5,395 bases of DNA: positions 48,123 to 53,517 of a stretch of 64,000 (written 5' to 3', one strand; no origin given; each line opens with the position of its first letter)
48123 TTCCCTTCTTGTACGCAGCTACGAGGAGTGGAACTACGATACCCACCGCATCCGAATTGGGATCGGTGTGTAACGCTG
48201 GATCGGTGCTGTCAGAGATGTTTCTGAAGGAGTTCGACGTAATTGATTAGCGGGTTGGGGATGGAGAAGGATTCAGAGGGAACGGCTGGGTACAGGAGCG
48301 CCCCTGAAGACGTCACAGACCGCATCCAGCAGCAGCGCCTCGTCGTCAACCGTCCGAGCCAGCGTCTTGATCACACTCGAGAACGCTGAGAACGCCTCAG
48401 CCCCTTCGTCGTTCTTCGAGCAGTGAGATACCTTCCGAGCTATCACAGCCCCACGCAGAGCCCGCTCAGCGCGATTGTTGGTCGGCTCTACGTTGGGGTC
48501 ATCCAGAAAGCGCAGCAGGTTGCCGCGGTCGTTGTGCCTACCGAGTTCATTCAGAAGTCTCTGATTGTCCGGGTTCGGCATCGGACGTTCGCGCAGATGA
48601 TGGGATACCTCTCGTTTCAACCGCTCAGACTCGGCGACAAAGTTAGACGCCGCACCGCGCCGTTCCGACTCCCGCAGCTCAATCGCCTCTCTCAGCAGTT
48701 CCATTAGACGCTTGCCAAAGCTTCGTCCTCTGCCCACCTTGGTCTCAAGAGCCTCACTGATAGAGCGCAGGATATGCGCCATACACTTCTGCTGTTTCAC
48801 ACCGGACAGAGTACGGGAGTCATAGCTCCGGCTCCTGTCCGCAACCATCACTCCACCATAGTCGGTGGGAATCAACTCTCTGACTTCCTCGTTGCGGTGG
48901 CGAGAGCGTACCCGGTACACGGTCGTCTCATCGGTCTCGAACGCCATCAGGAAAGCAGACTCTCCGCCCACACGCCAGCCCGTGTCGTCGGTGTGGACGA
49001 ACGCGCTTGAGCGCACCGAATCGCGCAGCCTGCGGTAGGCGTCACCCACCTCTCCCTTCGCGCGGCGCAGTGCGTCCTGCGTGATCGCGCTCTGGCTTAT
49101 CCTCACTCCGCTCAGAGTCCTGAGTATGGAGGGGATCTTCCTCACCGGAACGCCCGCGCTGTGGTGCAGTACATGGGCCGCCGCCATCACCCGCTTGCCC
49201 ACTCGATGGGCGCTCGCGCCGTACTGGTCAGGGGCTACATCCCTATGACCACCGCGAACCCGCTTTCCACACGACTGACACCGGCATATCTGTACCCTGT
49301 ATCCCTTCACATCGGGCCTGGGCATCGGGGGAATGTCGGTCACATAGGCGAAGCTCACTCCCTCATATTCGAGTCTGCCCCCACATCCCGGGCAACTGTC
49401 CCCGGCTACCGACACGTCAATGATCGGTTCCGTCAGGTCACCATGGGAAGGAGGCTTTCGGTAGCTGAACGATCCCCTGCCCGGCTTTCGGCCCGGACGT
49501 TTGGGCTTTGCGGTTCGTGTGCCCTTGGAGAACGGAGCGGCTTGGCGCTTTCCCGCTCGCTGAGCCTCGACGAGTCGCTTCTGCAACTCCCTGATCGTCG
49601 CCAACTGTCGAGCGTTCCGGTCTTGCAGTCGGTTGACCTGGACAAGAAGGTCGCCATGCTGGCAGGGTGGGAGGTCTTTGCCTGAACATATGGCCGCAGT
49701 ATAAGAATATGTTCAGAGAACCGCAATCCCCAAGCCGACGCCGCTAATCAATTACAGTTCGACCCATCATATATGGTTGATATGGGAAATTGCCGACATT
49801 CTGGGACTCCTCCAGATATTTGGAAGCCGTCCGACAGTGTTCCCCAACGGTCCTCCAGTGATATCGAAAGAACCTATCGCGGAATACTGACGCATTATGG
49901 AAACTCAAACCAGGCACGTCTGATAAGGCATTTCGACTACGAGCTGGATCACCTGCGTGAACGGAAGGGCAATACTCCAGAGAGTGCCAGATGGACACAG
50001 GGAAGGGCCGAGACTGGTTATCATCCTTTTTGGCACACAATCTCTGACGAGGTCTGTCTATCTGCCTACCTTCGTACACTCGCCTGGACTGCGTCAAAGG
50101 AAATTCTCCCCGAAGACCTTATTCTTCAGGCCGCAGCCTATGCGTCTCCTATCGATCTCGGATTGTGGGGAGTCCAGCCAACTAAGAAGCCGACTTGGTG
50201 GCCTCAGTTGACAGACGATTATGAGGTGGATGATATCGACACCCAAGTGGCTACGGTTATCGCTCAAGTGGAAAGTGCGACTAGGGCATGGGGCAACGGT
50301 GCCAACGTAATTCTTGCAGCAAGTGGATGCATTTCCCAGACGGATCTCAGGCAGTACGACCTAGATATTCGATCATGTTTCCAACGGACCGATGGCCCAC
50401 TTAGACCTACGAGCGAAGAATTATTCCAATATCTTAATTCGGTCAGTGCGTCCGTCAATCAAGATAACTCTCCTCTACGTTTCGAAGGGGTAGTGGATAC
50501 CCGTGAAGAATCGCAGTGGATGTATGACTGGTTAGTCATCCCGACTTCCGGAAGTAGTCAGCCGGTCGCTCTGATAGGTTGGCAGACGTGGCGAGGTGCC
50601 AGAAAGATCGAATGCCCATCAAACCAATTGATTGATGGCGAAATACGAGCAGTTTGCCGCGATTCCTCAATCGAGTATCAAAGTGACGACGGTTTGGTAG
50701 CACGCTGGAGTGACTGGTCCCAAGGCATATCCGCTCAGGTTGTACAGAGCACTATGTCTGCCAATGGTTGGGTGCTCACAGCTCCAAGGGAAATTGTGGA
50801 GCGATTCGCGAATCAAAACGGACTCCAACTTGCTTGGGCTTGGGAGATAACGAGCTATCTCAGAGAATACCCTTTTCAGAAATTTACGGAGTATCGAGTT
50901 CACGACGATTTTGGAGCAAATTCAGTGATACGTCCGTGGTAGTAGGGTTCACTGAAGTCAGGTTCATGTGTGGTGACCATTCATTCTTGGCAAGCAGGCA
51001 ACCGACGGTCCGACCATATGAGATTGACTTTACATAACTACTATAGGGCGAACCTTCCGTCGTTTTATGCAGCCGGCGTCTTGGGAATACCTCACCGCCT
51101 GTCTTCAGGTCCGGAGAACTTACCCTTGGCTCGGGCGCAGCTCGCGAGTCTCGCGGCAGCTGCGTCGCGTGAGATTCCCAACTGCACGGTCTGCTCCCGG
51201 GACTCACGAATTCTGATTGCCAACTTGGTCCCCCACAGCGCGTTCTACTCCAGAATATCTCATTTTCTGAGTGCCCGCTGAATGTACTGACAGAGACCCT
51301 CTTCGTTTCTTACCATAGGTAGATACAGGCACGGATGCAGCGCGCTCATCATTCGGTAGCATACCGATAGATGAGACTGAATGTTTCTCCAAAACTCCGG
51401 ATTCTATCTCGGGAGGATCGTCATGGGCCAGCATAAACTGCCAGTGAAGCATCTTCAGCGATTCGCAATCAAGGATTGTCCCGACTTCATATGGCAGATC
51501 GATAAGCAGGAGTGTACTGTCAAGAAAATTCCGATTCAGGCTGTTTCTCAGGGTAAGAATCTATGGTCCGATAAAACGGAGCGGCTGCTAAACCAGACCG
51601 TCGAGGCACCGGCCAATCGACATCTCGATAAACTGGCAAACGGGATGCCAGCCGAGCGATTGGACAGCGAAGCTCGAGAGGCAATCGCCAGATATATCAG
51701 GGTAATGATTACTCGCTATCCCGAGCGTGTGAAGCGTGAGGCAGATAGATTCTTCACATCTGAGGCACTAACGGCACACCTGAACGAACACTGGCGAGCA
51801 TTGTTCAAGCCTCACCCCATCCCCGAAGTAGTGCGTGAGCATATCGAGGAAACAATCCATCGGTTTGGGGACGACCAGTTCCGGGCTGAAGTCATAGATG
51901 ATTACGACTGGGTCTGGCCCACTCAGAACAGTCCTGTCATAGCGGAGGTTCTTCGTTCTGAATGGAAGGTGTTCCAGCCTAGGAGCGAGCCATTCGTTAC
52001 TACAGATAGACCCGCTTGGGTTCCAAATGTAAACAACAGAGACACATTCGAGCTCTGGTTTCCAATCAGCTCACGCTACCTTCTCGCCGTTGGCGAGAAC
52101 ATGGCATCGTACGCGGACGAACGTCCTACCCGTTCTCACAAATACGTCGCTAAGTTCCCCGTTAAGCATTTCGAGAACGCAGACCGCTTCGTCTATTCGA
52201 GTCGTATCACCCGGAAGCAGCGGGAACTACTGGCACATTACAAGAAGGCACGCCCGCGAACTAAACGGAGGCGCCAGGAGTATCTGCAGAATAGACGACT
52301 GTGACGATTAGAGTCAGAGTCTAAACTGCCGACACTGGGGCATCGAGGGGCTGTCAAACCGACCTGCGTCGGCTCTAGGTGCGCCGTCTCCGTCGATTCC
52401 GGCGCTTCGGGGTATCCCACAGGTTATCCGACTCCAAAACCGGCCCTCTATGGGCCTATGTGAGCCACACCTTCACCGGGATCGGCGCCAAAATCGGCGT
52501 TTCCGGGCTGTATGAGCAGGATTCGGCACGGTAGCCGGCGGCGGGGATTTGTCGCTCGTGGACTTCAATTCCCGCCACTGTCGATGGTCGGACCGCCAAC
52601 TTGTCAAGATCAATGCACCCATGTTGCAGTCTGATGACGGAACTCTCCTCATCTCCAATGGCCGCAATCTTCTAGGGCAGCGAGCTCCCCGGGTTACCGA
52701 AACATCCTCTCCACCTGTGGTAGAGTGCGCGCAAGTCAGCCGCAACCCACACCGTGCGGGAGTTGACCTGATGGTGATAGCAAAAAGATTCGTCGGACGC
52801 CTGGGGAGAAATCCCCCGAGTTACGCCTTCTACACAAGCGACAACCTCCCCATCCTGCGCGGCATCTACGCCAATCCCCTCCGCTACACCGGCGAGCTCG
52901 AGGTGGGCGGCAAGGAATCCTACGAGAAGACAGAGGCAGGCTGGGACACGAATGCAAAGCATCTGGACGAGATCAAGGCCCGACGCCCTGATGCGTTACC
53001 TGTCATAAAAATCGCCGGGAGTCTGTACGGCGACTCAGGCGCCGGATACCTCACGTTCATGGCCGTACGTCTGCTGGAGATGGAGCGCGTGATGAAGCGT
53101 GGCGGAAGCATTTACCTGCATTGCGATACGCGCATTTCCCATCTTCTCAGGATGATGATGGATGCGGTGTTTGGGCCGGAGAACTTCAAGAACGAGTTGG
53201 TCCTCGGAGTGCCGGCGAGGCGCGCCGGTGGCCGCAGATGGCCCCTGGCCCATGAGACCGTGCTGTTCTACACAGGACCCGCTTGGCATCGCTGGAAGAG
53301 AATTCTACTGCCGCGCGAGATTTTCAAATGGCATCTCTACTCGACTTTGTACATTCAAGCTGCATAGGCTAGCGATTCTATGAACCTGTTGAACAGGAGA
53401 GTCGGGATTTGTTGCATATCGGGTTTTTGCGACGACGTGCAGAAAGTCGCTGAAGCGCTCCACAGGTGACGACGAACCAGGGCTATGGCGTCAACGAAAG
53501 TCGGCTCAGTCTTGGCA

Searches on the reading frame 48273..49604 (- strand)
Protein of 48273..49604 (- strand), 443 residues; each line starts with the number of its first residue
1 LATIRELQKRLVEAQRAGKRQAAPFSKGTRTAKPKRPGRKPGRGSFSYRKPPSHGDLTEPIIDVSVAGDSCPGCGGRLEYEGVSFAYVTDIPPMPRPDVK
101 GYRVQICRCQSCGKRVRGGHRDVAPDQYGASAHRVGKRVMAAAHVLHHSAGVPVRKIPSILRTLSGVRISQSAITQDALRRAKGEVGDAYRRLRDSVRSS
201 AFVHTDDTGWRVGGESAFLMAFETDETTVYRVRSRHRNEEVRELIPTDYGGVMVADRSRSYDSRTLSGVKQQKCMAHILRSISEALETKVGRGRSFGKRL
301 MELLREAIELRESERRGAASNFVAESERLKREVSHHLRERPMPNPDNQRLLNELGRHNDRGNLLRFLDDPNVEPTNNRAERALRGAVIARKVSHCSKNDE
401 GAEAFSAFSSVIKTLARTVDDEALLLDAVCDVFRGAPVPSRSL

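Call 8: search_protein_families(library=padloc, proteins=[window:48273-49604:-], max_evalue=0.1)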
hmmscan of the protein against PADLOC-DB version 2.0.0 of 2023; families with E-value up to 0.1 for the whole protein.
window:48273-49604:- (443 aa): 0 families

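Call 15: search_protein_families(library=pfam, proteins=[window:48273-49604:-], max_evalue=0.01)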
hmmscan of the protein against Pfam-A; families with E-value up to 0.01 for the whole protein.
window:48273-49604:- (443 aa): 1 family
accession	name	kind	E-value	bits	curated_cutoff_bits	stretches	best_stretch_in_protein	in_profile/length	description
PF03050.20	DDE_Tnp_IS66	-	2.8e-34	119.3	23.1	1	135-404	4-284/284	Transposase IS66 family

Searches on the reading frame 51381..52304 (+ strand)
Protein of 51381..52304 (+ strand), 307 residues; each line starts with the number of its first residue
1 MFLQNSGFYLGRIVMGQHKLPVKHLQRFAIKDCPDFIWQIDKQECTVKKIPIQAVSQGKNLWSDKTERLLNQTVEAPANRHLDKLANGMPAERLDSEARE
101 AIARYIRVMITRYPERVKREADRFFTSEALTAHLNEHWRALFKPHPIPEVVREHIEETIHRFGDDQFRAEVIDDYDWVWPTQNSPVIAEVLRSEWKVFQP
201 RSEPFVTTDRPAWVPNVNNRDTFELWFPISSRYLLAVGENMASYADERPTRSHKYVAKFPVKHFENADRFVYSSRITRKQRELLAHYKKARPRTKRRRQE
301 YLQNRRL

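Call 15: search_protein_families(library=pfam, proteins=[window:51381-52304:+], max_evalue=0.01)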
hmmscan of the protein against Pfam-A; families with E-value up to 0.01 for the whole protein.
window:51381-52304:+ (307 aa): 1 family
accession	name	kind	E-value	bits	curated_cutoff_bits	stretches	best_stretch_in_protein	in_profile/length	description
PF14022.11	DUF4238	-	2.1e-12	47.5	27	1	17-275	2-279/281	Protein of unknown function (DUF4238)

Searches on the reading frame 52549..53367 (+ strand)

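Call 34: search_protein_families(library=pfam, proteins=[window:52549-53367:+], max_evalue=0.001)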
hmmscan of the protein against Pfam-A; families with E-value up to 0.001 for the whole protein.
window:52549-53367:+ (272 aa): 1 family
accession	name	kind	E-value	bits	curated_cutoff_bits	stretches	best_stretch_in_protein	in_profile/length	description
PF01555.25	N6_N4_Mtase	-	8.7e-07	29.5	26.7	1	162-247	23-110/221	DNA methylase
